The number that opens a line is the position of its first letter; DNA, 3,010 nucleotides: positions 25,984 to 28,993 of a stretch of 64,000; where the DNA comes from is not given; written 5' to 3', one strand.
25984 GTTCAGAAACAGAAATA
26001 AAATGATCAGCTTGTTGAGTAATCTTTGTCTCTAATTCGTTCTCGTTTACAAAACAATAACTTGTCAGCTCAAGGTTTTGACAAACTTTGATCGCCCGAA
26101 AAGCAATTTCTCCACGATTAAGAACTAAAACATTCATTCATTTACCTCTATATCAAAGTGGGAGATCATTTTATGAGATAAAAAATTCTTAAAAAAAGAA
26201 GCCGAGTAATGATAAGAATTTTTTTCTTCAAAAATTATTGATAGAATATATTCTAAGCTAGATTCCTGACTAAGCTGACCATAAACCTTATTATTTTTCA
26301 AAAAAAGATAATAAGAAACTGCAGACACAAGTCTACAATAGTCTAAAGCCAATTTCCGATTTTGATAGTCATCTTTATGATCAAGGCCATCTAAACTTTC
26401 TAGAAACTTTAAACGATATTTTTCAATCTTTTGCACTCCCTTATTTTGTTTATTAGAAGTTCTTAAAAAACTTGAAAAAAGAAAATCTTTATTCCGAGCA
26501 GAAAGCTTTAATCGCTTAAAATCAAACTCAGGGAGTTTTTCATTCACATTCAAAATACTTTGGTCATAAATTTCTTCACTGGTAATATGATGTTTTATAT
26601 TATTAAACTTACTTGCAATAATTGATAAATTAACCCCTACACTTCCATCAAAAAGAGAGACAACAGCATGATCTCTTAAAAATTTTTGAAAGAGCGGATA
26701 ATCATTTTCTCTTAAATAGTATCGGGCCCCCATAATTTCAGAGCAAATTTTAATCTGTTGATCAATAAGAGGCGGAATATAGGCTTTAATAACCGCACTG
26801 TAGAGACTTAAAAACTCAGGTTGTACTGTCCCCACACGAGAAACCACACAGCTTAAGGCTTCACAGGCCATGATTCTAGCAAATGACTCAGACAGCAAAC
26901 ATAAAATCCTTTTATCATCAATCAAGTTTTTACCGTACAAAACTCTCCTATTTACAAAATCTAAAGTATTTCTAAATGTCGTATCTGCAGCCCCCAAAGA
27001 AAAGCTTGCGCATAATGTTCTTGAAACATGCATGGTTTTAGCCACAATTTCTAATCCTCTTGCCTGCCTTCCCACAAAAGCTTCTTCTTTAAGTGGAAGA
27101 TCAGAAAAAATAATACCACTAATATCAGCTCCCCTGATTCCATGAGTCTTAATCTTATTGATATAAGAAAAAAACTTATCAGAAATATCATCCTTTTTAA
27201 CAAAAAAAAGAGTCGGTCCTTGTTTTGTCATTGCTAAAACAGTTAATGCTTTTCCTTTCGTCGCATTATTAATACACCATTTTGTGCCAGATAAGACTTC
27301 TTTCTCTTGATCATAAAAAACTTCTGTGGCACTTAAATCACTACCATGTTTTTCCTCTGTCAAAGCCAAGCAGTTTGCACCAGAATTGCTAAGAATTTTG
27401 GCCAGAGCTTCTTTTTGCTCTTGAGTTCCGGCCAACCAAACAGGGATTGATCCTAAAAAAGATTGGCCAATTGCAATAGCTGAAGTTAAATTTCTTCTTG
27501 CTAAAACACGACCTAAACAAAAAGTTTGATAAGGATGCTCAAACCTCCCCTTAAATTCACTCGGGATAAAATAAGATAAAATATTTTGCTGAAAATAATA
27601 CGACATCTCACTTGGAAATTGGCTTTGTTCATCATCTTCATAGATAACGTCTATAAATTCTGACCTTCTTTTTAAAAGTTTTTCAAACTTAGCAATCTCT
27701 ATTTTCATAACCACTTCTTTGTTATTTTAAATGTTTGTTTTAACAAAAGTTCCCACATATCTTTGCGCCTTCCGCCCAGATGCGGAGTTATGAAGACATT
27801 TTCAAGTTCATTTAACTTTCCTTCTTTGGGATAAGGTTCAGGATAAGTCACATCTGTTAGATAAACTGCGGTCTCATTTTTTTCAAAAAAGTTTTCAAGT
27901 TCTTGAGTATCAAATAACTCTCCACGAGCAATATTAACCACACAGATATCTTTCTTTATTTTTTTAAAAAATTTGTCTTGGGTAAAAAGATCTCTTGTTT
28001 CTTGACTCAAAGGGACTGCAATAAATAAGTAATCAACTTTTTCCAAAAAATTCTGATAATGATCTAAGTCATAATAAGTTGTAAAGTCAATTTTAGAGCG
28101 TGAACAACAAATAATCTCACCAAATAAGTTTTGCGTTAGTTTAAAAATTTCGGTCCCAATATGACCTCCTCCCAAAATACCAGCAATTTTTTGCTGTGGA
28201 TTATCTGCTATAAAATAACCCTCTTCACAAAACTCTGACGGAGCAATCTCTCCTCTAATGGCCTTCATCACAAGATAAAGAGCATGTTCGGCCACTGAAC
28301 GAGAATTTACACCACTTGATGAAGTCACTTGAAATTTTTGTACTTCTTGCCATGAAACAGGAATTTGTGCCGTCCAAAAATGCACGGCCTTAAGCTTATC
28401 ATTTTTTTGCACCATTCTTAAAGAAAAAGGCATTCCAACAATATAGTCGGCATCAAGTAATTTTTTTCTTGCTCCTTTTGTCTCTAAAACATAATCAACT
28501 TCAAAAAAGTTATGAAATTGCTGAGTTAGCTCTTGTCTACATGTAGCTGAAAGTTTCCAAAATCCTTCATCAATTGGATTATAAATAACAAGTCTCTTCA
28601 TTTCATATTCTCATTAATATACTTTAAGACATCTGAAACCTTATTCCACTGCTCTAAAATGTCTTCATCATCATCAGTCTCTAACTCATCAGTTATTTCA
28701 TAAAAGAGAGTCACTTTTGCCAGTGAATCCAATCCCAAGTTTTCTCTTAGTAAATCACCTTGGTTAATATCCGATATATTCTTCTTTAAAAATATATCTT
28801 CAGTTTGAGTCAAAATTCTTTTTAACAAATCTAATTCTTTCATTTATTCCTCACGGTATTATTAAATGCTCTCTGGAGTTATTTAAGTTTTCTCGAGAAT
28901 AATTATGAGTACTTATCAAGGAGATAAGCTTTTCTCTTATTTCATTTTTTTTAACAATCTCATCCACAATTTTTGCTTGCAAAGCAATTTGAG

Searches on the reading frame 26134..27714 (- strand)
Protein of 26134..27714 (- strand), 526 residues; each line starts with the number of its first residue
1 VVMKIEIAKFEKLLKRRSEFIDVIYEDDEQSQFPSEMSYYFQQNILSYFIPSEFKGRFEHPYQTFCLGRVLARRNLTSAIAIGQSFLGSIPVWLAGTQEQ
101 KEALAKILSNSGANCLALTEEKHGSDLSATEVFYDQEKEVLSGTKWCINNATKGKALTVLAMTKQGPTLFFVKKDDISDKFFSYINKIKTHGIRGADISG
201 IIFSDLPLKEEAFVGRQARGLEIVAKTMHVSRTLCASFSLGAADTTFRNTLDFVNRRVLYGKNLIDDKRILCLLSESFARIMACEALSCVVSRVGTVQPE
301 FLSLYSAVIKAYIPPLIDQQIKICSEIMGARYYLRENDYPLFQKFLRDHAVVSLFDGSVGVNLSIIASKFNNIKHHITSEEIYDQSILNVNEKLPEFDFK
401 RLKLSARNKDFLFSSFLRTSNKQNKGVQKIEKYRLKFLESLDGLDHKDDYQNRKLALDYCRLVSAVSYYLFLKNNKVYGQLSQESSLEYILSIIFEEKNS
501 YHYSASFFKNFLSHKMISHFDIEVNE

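Call 7: search_protein_families(library=pfam, proteins=[window:26134-27714:-], max_evalue=0.001)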
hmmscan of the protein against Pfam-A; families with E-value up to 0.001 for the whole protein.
window:26134-27714:- (526 aa): 2 families
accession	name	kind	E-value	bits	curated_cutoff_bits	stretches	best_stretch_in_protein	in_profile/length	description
PF00441.29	Acyl-CoA_dh_1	-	2.2e-14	54.3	22.4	1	219-368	2-147/150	Acyl-CoA dehydrogenase, C-terminal domain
PF02770.24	Acyl-CoA_dh_M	-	9.4e-12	45.4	33.3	1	115-205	1-96/97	Acyl-CoA dehydrogenase, middle domain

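Call 34: search_protein_families(library=ncbifam, proteins=[window:26134-27714:-], max_evalue=0.001)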
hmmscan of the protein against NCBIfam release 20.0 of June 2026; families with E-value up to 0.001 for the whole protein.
window:26134-27714:- (526 aa): 13 families
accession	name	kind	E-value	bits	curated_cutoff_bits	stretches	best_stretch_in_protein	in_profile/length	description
NF043006.1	CyhCrbnylCoADH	equivalog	4.1e-25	88.5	650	1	28-370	31-375/380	cyclohexane-1-carbonyl-CoA dehydrogenase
NF042972.1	AcrlCoAredClosAcrC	equivalog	2.2e-24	85.8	640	1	25-369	29-375/378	acryloyl-CoA reductase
NF052270.1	Staph_DH_FadE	equivalog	7.7e-16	57.8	600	1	20-369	40-392/400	acyl-CoA dehydrogenase FadE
NF008997.0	PRK12341.1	equivalog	1.7e-15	56.9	537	1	22-337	27-346/382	acyl-CoA dehydrogenase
NF002885.1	PRK03354.1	equivalog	2.1e-12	46.8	540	1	22-265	27-272/378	crotonobetainyl-CoA dehydrogenase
NF042439.1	SulpropCoADesulf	equivalog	4e-12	45.6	600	1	23-374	15-374/379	3-sulfinopropanoyl-CoA desulfinase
NF058590.1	AcCoDHFadEBacil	equivalog_domain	4.3e-11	42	600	1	77-287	98-312/586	acyl-CoA dehydrogenase FadE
NF045552.1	GlutCoADH_Des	equivalog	7.3e-11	41.9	470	1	50-368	56-377/387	glutaryl-CoA dehydrogenase Acd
NF045652.1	ProlPCPDhRedW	equivalog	1.1e-10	41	650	1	84-263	87-271/376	L-prolyl-[peptidyl-carrier protein] dehydrogenase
TIGR03207.1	cyc_hxne_CoA_dh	equivalog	5.1e-10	38.6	575.35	1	85-367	87-368/372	cyclohexanecarboxyl-CoA dehydrogenase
NF053553.1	prodigi_MBC_PigA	equivalog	1.1e-08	34.7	500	1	86-266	94-279/381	prodigiosin MBC biosynthesis dehydrogenase PigA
NF008594.0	PRK11561.1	equivalog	0.00059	18.3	545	1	116-361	182-430/540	isovaleryl-CoA dehydrogenase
TIGR03203.1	pimD_small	equivalog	0.0007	18.8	652.7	0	67-263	77-271/378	pimeloyl-CoA dehydrogenase small subunit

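Call 56: search_solved_structures(query=window:26134-27714:-, max_evalue=1e-8)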
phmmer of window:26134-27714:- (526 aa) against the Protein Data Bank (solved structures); distinct sequences matched with E-value up to 1e-8: 40.
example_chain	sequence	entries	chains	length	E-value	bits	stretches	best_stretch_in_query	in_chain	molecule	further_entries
5ol2_C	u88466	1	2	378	2.5e-23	86.1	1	23-369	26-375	Acyl-CoA dehydrogenase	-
8i4p_A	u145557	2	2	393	3.3e-23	85.7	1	26-376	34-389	Acyl-CoA dehydrogenase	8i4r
7w0j_A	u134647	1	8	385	1.8e-22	83.3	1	26-367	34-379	Acyl-CoA dehydrogenase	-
1ukw_A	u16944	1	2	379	9e-18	67.8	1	20-367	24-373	acyl-CoA dehydrogenase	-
3pfd_A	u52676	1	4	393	1.6e-17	67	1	19-361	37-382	Acyl-CoA dehydrogenase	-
2jif_A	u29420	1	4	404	4.4e-17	65.5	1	23-369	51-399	SHORT/BRANCHED CHAIN SPECIFIC ACYL-COA DEHYDROGENASE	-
9w60_A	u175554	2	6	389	4.8e-17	65.4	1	75-367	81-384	Butyryl CoA dehydrogenase apo protein | Butyryl CoA Dehydrogenase with FAD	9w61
4u83_A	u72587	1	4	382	5.9e-17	65.1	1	35-367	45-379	Acyl-CoA dehydrogenase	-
7y0a_A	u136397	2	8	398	4.2e-15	59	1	23-368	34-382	Short-chain specific acyl-CoA dehydrogenase, mitochondrial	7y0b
3nf4_A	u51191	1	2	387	6.2e-15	58.5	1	32-367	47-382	acyl-CoA dehydrogenase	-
2vig_A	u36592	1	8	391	7.4e-15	58.2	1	23-369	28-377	SHORT-CHAIN SPECIFIC ACYL-COA DEHYDROGENASE,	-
1buc_A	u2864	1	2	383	8.1e-15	58.1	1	79-365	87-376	BUTYRYL-COA DEHYDROGENASE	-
8sgs_A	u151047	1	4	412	1e-14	57.7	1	23-367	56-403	Short-chain specific acyl-CoA dehydrogenase, mitochondrial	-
4m9a_A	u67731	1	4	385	1.1e-14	57.6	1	28-368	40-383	Acyl-CoA dehydrogenase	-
5lnx_A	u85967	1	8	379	2.9e-14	56.3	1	45-366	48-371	Acyl-CoA dehydrogenase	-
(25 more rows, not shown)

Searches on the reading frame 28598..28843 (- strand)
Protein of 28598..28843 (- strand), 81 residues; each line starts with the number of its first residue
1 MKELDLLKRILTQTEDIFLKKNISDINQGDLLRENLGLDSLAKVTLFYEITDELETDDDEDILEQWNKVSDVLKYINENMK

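Call 7: search_protein_families(library=pfam, proteins=[window:28598-28843:-], max_evalue=0.001)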
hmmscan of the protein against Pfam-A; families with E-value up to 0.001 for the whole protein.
window:28598-28843:- (81 aa): 0 families

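Call 33: search_protein_families(library=pfam, proteins=[window:28598-28843:-], max_evalue=0.01)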
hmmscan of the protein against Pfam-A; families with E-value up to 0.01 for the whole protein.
window:28598-28843:- (81 aa): 0 families

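Call 34: search_protein_families(library=ncbifam, proteins=[window:28598-28843:-], max_evalue=0.001)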
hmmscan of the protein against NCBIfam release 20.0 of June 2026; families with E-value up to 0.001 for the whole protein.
window:28598-28843:- (81 aa): 5 families
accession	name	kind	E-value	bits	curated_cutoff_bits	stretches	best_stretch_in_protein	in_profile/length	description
NF002148.0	PRK00982.1-2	subfamily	1.2e-06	28.2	71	1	19-79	17-77/79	acyl carrier protein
NF058660.1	cispen_ACP_AmcB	equivalog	5.1e-06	26.6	80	1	7-78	6-77/80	cispentacin biosynthesis acyl carrier protein AmcB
TIGR00517.1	acyl_carrier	equivalog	6.2e-05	22.8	70.45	1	24-79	21-76/77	acyl carrier protein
NF002151.0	PRK00982.1-5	equivalog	0.00013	22.1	92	1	29-80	26-77/78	acyl carrier protein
NF002150.0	PRK00982.1-4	subfamily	0.00031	20.9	66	1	19-80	18-79/80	acyl carrier protein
